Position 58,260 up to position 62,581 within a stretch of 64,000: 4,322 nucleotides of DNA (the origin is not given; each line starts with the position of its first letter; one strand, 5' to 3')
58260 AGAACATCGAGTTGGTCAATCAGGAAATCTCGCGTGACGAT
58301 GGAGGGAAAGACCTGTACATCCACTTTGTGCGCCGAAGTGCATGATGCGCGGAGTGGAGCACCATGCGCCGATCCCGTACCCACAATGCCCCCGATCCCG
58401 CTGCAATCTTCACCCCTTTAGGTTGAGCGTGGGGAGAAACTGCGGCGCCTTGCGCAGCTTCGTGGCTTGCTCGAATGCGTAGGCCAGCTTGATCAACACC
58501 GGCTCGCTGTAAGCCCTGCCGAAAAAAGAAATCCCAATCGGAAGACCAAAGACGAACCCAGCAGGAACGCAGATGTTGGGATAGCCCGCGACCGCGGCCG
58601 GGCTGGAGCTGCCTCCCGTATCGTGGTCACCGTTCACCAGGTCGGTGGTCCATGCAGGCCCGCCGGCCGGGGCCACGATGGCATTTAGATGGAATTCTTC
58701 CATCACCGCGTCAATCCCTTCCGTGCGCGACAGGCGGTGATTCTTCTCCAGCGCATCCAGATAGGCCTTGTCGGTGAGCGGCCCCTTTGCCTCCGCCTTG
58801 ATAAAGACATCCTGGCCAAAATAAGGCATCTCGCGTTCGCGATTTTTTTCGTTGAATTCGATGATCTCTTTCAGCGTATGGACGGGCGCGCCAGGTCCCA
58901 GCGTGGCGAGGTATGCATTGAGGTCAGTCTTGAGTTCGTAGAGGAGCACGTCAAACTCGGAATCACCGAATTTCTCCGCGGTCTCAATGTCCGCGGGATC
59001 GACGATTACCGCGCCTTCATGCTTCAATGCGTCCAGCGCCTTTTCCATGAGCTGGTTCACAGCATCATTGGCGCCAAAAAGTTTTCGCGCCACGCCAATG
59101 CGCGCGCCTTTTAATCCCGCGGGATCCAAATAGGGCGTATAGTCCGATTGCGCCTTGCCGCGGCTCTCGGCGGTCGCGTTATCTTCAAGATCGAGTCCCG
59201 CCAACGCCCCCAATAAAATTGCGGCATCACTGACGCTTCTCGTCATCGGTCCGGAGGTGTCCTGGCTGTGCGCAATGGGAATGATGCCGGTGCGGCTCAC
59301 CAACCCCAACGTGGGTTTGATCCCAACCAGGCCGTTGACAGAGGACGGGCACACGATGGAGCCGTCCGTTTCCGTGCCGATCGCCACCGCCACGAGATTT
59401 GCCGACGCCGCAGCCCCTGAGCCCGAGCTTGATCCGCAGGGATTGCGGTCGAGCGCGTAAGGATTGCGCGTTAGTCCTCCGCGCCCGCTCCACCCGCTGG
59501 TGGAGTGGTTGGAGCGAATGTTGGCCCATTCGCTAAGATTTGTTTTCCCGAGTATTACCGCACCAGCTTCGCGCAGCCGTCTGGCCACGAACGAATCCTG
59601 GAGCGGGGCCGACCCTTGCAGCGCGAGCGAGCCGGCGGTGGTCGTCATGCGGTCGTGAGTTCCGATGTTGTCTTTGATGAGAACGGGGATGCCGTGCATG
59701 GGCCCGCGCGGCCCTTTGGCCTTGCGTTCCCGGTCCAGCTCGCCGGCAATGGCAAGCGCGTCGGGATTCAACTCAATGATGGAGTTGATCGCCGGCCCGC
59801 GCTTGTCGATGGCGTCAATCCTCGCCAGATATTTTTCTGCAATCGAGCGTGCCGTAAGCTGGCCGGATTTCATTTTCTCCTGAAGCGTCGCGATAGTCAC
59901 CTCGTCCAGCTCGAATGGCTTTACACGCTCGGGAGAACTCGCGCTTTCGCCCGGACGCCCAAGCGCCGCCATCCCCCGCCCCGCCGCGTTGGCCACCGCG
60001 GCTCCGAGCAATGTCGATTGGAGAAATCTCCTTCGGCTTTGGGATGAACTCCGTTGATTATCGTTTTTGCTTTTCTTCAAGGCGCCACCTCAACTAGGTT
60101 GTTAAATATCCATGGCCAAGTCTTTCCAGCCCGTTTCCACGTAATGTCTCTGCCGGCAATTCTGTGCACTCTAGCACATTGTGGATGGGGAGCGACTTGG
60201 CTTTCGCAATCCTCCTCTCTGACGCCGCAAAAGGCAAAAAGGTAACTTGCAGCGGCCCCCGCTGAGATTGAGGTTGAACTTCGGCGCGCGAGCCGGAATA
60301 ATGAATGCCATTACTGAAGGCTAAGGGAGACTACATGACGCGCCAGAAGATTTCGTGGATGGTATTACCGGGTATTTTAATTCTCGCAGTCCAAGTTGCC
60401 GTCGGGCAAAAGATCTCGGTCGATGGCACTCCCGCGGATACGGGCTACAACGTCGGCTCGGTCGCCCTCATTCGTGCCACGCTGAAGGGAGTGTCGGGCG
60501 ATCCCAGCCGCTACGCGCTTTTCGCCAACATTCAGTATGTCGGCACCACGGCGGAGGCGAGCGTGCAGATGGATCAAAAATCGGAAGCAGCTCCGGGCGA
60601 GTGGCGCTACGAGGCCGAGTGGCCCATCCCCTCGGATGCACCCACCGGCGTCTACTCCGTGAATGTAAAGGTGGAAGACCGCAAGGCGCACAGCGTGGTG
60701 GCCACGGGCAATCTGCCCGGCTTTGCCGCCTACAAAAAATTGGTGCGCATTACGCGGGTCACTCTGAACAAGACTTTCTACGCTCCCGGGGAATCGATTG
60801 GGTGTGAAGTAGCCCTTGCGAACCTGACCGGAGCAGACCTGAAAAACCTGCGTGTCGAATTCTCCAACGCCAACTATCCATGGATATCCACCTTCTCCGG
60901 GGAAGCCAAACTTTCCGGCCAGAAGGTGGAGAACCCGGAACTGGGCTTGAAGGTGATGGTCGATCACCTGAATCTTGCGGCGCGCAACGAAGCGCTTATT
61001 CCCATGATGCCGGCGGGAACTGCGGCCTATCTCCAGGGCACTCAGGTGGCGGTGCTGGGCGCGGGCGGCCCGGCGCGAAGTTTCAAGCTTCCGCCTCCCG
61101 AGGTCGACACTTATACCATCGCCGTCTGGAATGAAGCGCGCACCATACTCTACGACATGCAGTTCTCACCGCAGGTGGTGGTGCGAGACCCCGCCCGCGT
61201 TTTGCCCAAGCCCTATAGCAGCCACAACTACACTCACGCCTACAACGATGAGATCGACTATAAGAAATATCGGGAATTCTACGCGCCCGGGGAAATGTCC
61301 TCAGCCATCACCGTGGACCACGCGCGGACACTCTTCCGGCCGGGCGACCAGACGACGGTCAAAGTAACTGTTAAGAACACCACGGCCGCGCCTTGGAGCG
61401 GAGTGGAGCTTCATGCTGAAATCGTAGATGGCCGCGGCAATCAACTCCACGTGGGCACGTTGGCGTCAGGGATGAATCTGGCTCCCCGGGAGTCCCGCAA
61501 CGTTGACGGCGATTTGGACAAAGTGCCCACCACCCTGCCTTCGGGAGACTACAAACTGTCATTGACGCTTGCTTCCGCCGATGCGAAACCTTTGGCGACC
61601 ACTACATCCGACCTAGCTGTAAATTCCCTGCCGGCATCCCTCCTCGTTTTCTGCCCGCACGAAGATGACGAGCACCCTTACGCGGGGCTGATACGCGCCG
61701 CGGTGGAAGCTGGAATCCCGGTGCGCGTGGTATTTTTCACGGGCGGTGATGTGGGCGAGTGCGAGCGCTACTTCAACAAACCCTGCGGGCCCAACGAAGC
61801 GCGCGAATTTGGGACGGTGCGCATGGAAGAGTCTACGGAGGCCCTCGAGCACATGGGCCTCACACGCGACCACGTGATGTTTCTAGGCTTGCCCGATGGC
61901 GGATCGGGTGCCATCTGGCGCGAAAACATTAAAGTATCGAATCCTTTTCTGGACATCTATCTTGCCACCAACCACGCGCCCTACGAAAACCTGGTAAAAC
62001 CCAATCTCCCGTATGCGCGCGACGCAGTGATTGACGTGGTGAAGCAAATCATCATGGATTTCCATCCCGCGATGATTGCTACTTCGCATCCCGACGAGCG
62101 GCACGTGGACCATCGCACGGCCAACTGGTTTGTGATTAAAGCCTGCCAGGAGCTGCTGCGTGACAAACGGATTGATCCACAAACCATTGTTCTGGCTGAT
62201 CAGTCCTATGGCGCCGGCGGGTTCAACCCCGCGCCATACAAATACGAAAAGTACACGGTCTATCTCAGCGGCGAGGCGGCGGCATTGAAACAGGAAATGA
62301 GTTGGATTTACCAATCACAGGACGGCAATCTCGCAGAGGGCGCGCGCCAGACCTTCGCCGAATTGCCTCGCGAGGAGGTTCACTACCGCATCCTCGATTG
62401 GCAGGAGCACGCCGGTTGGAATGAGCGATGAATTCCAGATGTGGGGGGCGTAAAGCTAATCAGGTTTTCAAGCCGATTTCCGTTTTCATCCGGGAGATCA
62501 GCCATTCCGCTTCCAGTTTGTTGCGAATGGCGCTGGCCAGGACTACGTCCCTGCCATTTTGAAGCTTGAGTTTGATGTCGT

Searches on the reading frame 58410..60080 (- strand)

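Call 20: search_protein_families(library=pfam, proteins=[window:58410-60080:-])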
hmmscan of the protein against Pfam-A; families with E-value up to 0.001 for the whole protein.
window:58410-60080:- (556 aa): 1 family
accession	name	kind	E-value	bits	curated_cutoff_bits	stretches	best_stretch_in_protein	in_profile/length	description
PF01425.27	Amidase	-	7.4e-91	305.9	27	1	81-528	3-443/445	Amidase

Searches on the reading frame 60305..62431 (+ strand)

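Call 20: search_protein_families(library=pfam, proteins=[window:60305-62431:+])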
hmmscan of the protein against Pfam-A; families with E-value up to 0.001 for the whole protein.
window:60305-62431:+ (708 aa): 4 families
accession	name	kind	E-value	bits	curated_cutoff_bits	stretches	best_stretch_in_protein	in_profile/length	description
PF02585.22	PIG-L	-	1.9e-18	67.7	28.2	1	447-613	1-128/129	GlcNAc-PI de-N-acetylase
PF01835.25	MG2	-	6.3e-11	42.9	32.8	1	341-422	8-81/96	MG2 domain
PF11797.14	WxLIP_HBD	-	0.00015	22.1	28.9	1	349-426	42-117/138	WxL Interacting Protein, host binding domain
PF21226.3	MalQ_N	-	0.00065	20.5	24.1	0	91-131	46-86/91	MalQ N-terminal beta sandwich domain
